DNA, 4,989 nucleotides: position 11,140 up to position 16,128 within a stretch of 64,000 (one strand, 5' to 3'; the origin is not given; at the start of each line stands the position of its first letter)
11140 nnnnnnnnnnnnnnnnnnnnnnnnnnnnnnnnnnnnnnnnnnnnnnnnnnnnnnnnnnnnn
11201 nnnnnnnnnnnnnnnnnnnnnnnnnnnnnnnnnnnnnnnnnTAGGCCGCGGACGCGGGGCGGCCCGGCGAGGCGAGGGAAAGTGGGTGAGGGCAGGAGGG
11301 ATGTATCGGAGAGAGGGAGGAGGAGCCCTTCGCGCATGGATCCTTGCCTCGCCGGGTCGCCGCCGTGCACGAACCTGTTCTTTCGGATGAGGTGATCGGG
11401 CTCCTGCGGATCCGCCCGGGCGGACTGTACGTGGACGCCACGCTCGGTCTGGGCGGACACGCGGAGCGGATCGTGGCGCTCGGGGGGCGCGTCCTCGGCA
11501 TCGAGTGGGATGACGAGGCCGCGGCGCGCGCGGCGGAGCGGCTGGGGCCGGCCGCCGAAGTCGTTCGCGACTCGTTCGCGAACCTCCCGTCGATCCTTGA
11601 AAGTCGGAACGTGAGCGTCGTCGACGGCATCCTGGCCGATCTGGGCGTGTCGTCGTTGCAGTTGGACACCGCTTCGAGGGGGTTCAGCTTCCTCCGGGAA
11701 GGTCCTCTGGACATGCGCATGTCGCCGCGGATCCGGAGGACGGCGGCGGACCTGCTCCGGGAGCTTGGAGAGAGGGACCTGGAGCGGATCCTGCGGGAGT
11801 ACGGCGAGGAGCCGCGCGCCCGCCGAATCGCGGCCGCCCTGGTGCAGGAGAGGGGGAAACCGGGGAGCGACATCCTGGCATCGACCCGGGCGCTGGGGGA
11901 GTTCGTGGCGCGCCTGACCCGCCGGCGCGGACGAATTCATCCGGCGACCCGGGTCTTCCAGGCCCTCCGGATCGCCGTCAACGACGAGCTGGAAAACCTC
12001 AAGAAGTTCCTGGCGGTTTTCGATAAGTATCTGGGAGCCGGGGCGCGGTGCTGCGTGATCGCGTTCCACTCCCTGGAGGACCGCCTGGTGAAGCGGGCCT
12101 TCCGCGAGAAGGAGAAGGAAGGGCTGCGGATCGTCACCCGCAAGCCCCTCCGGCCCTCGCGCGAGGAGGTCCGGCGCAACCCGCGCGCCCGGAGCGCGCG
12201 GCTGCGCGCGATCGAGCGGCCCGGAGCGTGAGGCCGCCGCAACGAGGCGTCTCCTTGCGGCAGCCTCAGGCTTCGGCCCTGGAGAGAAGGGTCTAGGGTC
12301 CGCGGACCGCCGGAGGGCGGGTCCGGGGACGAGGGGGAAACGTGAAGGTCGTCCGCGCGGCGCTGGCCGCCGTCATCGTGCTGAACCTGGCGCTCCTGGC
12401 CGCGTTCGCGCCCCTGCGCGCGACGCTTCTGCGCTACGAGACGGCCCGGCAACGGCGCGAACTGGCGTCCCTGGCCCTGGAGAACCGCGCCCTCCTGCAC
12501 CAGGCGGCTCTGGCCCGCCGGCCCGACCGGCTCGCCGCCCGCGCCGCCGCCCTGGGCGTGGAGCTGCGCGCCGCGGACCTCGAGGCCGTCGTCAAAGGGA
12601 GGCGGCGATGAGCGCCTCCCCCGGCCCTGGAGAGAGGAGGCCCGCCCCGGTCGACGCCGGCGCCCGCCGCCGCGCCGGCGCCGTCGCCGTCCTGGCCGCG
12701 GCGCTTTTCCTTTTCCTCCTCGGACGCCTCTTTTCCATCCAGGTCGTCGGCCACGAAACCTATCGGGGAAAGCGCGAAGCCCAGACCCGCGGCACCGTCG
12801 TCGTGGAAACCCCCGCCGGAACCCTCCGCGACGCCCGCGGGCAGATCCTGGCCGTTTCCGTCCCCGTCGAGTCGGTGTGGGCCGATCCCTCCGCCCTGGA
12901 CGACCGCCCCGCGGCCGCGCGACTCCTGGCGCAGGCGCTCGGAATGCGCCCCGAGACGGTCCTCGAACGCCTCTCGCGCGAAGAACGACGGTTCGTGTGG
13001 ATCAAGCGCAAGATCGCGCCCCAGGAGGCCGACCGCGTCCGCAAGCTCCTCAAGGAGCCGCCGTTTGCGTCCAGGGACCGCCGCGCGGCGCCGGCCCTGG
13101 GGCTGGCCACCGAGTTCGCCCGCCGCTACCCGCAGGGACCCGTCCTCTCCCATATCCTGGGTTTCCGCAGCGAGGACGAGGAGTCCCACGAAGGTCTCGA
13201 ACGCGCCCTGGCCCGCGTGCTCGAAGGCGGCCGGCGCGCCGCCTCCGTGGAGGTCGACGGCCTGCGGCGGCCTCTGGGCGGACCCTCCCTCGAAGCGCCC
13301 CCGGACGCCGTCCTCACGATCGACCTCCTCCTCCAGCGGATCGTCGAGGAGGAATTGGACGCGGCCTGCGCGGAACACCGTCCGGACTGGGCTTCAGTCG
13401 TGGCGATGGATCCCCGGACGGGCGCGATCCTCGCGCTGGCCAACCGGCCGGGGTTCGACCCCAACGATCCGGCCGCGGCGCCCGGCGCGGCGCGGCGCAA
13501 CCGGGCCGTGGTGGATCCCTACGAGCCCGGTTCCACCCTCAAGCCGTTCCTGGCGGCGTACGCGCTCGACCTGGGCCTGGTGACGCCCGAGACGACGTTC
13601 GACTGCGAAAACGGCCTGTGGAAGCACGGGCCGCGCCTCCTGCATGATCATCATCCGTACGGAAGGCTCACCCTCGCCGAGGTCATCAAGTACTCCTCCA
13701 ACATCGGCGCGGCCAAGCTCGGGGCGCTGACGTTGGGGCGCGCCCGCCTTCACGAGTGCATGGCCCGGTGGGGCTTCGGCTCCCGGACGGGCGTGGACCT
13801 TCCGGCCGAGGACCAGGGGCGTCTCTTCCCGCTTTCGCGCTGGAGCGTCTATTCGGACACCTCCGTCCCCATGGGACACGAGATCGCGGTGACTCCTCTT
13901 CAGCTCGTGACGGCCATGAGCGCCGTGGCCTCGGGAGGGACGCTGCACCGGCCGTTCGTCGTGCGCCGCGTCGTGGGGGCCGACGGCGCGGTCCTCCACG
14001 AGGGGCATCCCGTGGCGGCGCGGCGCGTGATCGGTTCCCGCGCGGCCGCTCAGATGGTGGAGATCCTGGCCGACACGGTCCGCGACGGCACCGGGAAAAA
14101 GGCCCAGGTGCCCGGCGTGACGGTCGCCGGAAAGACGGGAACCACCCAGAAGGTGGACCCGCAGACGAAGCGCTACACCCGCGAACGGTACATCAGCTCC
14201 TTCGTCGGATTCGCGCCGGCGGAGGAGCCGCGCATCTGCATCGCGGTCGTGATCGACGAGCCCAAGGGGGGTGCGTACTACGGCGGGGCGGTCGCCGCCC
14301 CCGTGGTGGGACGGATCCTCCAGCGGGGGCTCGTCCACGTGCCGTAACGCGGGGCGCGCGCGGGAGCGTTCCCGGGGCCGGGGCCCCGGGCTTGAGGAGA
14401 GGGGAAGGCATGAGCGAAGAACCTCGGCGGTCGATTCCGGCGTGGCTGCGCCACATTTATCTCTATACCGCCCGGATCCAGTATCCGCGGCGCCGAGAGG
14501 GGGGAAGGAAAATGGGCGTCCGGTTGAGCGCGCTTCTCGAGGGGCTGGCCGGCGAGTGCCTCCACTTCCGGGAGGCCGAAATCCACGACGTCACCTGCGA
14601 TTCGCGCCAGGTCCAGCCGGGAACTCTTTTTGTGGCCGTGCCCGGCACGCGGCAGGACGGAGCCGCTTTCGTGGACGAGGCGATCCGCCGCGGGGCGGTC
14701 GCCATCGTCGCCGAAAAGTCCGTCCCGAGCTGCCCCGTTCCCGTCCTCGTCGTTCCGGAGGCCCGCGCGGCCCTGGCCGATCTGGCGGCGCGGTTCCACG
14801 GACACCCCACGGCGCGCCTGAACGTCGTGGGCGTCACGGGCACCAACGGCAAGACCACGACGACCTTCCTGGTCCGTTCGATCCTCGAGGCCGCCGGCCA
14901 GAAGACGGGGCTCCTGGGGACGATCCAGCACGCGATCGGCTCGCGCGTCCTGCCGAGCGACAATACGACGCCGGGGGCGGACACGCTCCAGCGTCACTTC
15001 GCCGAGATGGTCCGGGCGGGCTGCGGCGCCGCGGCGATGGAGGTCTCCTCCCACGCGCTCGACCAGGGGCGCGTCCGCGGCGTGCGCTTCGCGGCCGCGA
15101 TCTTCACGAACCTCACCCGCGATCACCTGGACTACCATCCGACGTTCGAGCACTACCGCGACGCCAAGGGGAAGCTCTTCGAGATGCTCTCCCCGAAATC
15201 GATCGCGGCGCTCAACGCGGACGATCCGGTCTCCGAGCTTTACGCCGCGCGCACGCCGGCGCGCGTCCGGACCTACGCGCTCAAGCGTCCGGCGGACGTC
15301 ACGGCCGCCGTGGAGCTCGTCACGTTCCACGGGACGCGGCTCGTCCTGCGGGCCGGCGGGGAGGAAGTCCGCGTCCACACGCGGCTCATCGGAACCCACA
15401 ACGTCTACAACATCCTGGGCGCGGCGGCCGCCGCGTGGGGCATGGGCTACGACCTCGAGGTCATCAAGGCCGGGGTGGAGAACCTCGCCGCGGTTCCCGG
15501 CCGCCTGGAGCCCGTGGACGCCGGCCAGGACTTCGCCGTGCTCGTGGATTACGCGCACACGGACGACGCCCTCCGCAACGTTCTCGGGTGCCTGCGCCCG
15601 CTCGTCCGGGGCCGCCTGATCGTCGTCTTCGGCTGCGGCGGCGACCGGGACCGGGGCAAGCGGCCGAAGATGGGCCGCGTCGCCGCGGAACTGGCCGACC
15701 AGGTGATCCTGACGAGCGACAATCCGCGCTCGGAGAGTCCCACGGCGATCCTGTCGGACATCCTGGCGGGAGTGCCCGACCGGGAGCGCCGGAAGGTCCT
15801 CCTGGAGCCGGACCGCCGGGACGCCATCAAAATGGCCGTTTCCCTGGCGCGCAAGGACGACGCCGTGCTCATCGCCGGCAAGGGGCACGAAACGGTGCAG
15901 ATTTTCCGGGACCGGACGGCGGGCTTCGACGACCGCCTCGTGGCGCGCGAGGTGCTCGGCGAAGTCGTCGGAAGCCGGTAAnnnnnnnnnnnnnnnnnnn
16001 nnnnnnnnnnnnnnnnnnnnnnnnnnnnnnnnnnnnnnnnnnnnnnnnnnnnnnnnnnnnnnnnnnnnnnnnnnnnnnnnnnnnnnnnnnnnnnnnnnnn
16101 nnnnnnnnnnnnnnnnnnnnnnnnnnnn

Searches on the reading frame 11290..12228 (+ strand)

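Call 18: search_protein_families(library=pfam, proteins=[window:11290-12228:+], max_evalue=0.0001)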
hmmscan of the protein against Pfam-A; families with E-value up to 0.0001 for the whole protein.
window:11290-12228:+ (313 aa): 1 family
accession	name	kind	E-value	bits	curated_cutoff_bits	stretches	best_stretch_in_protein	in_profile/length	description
PF01795.25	Methyltransf_5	-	1.3e-91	307.8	27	1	26-310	3-308/309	MraW methylase family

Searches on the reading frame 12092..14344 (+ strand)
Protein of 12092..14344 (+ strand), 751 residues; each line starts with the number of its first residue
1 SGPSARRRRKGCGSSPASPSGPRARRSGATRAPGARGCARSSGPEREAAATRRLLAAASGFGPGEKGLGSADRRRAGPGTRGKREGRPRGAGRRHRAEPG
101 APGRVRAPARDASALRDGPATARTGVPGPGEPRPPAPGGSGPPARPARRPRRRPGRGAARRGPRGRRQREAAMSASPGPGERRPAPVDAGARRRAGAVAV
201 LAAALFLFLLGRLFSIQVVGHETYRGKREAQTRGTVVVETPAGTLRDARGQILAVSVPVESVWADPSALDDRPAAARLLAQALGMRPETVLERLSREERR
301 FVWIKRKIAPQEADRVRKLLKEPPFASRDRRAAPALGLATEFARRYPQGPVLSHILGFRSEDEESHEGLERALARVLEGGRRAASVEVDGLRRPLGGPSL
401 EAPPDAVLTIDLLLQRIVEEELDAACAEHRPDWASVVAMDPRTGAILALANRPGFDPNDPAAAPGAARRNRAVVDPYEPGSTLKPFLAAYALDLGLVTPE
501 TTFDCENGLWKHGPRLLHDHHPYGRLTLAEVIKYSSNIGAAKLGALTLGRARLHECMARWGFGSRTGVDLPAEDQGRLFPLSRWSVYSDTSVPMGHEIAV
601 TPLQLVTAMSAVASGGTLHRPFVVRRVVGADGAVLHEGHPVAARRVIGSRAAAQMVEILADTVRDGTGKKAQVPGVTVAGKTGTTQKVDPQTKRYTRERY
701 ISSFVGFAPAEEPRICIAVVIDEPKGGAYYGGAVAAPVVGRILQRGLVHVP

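Call 23: search_protein_families(library=pfam, proteins=[window:12092-14344:+], max_evalue=0.0001)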
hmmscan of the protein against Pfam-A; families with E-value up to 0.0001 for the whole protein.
window:12092-14344:+ (751 aa): 3 families
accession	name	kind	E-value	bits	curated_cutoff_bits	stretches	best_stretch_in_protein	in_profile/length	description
PF00905.27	Transpeptidase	-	2e-74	251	22.1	1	435-744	2-299/299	Penicillin binding protein transpeptidase domain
PF03717.20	PBP_dimer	-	1.2e-08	36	24.4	1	243-371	7-133/180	Penicillin-binding Protein dimerisation domain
PF21922.1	PBP_dimer_2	-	7.8e-05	23.3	27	0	340-383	21-63/83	Penicillin binding protein A dimerisation domain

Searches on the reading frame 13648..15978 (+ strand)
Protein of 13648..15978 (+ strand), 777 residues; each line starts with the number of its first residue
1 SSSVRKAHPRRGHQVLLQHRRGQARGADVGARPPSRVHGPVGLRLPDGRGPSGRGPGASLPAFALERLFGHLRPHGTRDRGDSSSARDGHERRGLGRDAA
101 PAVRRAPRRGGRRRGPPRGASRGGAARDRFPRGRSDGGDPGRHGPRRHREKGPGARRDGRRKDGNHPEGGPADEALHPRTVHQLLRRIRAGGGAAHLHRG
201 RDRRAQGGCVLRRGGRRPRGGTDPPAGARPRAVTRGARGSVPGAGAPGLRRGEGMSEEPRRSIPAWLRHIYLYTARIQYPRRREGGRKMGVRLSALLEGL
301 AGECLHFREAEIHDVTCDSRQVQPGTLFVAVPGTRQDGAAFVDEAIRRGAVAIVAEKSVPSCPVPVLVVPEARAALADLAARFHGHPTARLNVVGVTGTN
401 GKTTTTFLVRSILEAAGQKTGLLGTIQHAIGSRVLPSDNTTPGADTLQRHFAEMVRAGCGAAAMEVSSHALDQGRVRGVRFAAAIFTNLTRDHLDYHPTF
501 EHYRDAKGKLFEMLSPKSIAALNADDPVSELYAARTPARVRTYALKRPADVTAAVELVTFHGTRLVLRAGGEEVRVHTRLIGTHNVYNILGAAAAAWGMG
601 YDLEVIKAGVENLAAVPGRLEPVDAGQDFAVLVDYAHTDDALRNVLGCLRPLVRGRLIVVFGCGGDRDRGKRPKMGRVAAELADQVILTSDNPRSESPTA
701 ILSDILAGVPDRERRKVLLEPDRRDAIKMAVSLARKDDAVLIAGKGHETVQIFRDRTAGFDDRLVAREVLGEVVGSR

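Call 23: search_protein_families(library=pfam, proteins=[window:13648-15978:+], max_evalue=0.0001)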
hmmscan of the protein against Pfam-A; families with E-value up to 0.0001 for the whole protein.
window:13648-15978:+ (777 aa): 3 families
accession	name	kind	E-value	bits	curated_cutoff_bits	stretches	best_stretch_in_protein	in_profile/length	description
PF08245.18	Mur_ligase_M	-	7e-54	183.3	24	1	396-596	1-200/200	Mur ligase middle domain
PF02875.26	Mur_ligase_C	-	1.5e-32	113.5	28.4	1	618-746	1-127/127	Mur ligase, glutamate ligase domain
PF01225.30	Mur_ligase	-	1.4e-11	45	21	1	311-384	1-95/95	Mur ligase family, catalytic domain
